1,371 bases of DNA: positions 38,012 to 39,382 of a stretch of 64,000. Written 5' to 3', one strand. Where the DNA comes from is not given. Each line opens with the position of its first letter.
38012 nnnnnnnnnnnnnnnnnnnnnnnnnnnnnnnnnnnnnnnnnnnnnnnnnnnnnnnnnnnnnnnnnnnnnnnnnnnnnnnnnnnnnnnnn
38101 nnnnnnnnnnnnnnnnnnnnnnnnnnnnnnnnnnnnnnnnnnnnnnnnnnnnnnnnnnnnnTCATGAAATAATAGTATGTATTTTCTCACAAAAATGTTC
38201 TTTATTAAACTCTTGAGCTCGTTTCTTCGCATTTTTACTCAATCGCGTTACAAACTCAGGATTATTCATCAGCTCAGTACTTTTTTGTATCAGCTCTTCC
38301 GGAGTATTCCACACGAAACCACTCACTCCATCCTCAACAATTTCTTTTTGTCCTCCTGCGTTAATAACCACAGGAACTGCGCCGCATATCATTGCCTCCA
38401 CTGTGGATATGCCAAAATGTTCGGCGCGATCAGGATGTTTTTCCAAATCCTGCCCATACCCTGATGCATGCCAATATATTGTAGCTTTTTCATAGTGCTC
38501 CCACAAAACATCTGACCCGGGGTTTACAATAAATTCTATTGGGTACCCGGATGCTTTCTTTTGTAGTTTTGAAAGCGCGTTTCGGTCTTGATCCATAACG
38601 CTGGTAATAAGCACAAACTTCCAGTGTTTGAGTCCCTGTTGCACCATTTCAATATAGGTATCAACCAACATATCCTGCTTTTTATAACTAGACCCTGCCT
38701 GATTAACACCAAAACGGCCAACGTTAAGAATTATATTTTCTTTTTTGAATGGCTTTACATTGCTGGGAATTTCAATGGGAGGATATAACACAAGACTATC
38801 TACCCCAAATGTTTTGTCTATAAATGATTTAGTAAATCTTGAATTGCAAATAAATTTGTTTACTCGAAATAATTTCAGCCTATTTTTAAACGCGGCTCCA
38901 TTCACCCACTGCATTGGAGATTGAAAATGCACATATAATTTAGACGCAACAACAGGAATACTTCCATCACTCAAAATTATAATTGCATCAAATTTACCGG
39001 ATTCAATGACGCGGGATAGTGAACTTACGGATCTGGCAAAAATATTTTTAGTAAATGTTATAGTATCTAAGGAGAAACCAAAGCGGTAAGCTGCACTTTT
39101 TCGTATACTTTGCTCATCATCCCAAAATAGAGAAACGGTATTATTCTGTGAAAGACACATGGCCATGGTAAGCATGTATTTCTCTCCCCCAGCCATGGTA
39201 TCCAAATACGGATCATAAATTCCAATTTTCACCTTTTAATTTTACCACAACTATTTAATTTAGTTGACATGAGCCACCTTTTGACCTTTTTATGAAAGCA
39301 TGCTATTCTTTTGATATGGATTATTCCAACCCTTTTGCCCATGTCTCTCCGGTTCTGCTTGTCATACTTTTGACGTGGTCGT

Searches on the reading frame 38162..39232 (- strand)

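Call 45: search_protein_families(library=ncbifam, proteins=[window:38162-39232:-], max_evalue=0.001)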
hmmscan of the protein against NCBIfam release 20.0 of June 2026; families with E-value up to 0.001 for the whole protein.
window:38162-39232:- (356 aa): 17 families
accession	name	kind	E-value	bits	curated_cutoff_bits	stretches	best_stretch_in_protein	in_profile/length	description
TIGR03999.1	thiol_BshA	equivalog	9.8e-12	44.5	273.7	1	266-350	278-365/375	N-acetyl-alpha-D-glucosaminyl L-malate synthase BshA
NF041876.1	EPS_EpsE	equivalog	5.9e-10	38.9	400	1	269-344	304-382/389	exopolysaccharide biosynthesis GT4 family glycosyltransferase EpsE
NF049988.1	MGlcDAGSynMgs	equivalog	8.5e-08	31.9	400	1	187-353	229-382/398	alpha-monoglucosyldiacylglycerol synthase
TIGR02470.1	sucr_synth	equivalog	9.9e-08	30.5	810.4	1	267-353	650-743/784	sucrose synthase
TIGR03449.1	mycothiol_MshA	equivalog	7e-07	28.5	462.5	1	266-353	309-398/406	D-inositol-3-phosphate glycosyltransferase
NF050056.1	ProtGlycPglH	equivalog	1.2e-06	27.9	600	1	144-355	157-350/354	GalNAc-alpha-(1->4)-GalNAc-alpha-(1->3)-diNAcBac-PP-undecaprenol alpha-1,4-N-acetyl-D-galactosaminyltransferase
TIGR02149.1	glgA_Coryne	subfamily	1.9e-06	27.3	302.4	1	270-349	293-381/391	glycogen synthase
NF041139.1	TreT_Thcocales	equivalog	2.4e-06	26.6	775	1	271-341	324-394/412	trehalose synthase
NF038229.1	Glyco4_Geo_Pelo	equivalog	2.8e-06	26.6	400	1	276-340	253-317/338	GPMC system family 4 glycosyltransferase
NF041010.1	glycosy_Agl16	equivalog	3.1e-06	26.3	575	1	274-354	267-347/352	glycosylation protein Agl16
NF047880.1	glyco_SdgA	exception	9.9e-06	24.4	800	1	269-355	398-487/488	serine-aspartate repeat adhesin O-glycosyltransferase SdgA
NF047881.1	glyco_SdgB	exception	1.7e-05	23.7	800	1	271-354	406-492/496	serine-aspartate repeat adhesin O-glycosyltransferase SdgB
NF001901.0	PRK00654.1-5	equivalog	3e-05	22.7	649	1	260-312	390-442/502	glycogen synthase GlgA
TIGR02095.1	glgA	subfamily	0.00017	20.4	328.45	1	259-334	367-455/477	glycogen/starch synthase, ADP-glucose type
NF041879.1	EPS_EpsH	equivalog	0.00027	19.8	800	1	267-338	319-395/431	exopolysaccharide biosynthesis glycosyltransferase EpsH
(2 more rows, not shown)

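Call 87: search_protein_families(library=pfam, proteins=[window:38162-39232:-], max_evalue=0.01)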
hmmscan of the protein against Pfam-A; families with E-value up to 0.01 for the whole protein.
window:38162-39232:- (356 aa): 4 families
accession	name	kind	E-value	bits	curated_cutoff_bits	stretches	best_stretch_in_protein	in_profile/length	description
PF00534.26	Glycos_transf_1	-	3.3e-20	72.7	26.4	1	159-338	9-172/172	Glycosyl transferases group 1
PF13692.12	Glyco_trans_1_4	-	9.5e-13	49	27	1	166-324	2-142/142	Glycosyl transferases group 1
PF13524.12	Glyco_trans_1_2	-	0.00036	21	25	1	272-348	62-135/144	Glycosyl transferase-like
PF13439.12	Glyco_transf_4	-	0.0032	18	28.5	1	15-153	3-166/170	Glycosyltransferase Family 4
